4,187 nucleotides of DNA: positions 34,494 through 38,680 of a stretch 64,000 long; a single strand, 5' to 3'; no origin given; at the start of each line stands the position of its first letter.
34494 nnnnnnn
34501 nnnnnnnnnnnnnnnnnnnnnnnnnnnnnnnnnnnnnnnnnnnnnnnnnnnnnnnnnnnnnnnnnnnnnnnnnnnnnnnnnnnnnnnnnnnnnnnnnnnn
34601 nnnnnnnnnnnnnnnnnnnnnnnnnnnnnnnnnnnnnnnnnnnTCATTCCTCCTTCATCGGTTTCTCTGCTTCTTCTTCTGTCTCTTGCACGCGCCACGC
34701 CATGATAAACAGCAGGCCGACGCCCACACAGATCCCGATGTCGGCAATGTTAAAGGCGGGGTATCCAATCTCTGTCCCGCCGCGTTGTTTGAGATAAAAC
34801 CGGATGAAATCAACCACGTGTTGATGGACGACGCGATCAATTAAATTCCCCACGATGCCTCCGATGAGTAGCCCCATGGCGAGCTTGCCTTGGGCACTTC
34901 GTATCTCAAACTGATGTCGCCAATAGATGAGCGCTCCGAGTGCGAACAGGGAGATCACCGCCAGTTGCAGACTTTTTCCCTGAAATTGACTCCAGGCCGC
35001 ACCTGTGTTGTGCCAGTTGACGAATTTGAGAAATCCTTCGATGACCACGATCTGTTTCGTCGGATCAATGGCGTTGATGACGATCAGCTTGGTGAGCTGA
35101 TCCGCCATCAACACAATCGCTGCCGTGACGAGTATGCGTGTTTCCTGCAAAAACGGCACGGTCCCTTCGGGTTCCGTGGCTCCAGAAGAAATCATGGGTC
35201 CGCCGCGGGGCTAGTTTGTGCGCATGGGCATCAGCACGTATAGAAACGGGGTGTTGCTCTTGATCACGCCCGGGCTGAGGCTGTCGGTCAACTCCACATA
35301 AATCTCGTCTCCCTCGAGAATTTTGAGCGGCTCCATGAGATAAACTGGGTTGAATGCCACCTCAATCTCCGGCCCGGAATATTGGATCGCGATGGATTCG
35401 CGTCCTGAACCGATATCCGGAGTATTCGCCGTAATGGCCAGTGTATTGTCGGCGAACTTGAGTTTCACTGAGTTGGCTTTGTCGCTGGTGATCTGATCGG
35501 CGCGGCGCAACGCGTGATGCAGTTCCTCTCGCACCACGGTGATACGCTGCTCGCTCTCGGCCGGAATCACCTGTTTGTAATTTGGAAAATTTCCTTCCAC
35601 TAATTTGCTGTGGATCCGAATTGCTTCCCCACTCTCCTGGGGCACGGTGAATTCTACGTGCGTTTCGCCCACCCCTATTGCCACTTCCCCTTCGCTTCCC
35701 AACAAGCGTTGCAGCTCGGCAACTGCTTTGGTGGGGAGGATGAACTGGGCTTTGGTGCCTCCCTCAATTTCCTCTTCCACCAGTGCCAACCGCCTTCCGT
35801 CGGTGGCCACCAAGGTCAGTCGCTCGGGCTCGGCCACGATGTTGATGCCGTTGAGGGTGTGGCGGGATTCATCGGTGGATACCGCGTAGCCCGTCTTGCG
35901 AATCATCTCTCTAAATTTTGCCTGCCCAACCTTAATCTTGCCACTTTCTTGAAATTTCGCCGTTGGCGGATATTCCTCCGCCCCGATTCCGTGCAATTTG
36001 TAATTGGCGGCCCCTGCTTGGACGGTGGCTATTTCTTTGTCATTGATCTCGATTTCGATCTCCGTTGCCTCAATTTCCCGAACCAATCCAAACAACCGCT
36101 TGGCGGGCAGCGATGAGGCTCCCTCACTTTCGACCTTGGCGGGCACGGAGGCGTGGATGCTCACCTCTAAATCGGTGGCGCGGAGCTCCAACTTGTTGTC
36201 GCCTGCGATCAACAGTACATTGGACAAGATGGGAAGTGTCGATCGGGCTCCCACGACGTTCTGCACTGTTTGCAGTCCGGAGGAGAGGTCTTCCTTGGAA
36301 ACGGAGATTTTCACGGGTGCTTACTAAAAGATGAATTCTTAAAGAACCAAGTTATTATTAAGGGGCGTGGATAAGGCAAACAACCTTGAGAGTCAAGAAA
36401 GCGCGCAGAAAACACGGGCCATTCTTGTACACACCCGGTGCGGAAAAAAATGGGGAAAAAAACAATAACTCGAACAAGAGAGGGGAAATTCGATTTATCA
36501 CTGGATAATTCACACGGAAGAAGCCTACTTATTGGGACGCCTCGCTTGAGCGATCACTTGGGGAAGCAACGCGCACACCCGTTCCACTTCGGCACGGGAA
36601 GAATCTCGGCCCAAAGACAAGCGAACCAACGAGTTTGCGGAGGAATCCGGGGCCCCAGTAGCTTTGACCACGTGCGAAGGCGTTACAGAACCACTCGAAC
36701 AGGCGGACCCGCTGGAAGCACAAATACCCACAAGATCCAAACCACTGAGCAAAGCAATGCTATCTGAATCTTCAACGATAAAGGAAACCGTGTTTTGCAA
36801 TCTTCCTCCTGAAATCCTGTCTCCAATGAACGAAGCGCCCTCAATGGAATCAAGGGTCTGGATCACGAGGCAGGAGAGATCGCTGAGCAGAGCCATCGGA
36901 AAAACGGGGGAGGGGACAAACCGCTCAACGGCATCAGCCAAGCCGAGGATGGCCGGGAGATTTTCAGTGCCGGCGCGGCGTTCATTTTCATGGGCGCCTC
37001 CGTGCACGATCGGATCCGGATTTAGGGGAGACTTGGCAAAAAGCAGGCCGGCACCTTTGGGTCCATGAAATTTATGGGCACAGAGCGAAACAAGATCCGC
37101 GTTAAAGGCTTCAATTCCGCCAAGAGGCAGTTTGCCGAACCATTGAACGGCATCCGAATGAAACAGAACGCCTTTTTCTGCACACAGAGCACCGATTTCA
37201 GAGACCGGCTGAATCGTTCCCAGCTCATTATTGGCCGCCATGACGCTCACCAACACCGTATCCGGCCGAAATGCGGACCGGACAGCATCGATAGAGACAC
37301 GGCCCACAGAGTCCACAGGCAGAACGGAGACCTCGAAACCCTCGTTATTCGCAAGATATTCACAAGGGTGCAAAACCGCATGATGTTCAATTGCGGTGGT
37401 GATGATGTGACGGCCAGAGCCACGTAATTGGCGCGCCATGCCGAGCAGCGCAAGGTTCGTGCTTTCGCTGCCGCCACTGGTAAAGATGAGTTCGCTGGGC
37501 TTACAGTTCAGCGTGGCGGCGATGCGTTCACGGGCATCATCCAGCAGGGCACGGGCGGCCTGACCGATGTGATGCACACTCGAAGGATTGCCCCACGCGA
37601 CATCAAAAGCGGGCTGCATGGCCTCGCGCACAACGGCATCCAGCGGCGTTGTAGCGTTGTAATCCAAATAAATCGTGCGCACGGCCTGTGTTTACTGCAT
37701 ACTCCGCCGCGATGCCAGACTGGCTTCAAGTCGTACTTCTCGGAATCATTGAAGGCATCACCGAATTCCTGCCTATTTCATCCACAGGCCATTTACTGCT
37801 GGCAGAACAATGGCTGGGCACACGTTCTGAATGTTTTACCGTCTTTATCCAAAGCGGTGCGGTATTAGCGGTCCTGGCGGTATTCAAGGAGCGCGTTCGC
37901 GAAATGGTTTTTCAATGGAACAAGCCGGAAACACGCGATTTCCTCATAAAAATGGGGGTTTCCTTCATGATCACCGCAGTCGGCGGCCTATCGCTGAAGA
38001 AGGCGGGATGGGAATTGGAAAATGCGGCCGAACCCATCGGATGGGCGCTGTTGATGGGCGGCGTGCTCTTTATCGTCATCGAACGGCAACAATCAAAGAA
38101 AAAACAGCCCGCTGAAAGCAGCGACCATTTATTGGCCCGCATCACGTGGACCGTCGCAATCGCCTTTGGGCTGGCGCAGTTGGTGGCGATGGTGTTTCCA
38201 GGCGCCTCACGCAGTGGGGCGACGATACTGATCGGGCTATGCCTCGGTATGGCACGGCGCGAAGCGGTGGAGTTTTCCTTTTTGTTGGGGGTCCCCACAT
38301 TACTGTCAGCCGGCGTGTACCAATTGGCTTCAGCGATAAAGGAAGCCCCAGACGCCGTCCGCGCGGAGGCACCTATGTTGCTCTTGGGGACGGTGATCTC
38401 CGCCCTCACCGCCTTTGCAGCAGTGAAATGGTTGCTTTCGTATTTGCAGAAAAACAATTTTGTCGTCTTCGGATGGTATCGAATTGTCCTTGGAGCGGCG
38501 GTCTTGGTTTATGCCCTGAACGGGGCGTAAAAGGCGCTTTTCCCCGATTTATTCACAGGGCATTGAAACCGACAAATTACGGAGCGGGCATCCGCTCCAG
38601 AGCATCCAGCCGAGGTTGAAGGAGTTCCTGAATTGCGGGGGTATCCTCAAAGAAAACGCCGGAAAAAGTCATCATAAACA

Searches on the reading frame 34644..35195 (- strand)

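Call 34: search_protein_families(library=pfam, proteins=[window:34644-35195:-], max_evalue=0.001)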
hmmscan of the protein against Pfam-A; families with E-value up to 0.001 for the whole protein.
window:34644-35195:- (183 aa): 1 family
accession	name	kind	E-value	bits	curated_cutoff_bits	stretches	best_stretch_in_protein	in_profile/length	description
PF01252.23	Peptidase_A8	-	4.1e-35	121.5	25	1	25-166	2-140/142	Signal peptidase (SPase) II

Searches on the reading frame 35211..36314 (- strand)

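Call 34: search_protein_families(library=pfam, proteins=[window:35211-36314:-], max_evalue=0.001)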
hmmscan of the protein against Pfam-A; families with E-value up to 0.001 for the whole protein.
window:35211-36314:- (367 aa): 3 families
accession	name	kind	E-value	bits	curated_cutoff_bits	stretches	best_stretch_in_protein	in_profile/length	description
PF00712.24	DNA_pol3_beta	-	2.8e-33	115.1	24.4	1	1-116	1-117/120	DNA polymerase III beta subunit, N-terminal domain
PF02767.21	DNA_pol3_beta_2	-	3.3e-28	98.7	27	1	129-245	2-116/116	DNA polymerase III beta subunit, central domain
PF02768.20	DNA_pol3_beta_3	-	1.5e-27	96.2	27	1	247-365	1-121/121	DNA polymerase III beta subunit, C-terminal domain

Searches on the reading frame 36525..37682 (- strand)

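Call 34: search_protein_families(library=pfam, proteins=[window:36525-37682:-], max_evalue=0.001)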
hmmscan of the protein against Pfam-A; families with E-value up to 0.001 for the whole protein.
window:36525-37682:- (385 aa): 2 families
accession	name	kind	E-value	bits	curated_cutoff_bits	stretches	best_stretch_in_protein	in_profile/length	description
PF00266.25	Aminotran_5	-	2.8e-68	231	21.5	1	4-369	1-371/371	Aminotransferase class-V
PF01212.27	Beta_elim_lyase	-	0.00024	21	27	1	66-181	51-172/288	Beta-eliminating lyase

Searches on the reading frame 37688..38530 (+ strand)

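Call 34: search_protein_families(library=pfam, proteins=[window:37688-38530:+], max_evalue=0.001)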
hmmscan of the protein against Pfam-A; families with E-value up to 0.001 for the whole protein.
window:37688-38530:+ (280 aa): 1 family
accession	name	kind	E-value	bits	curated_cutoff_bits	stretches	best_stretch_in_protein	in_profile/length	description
PF02673.24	BacA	-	1.6e-69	234.9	33.4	1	16-270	2-256/257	Bacitracin resistance protein BacA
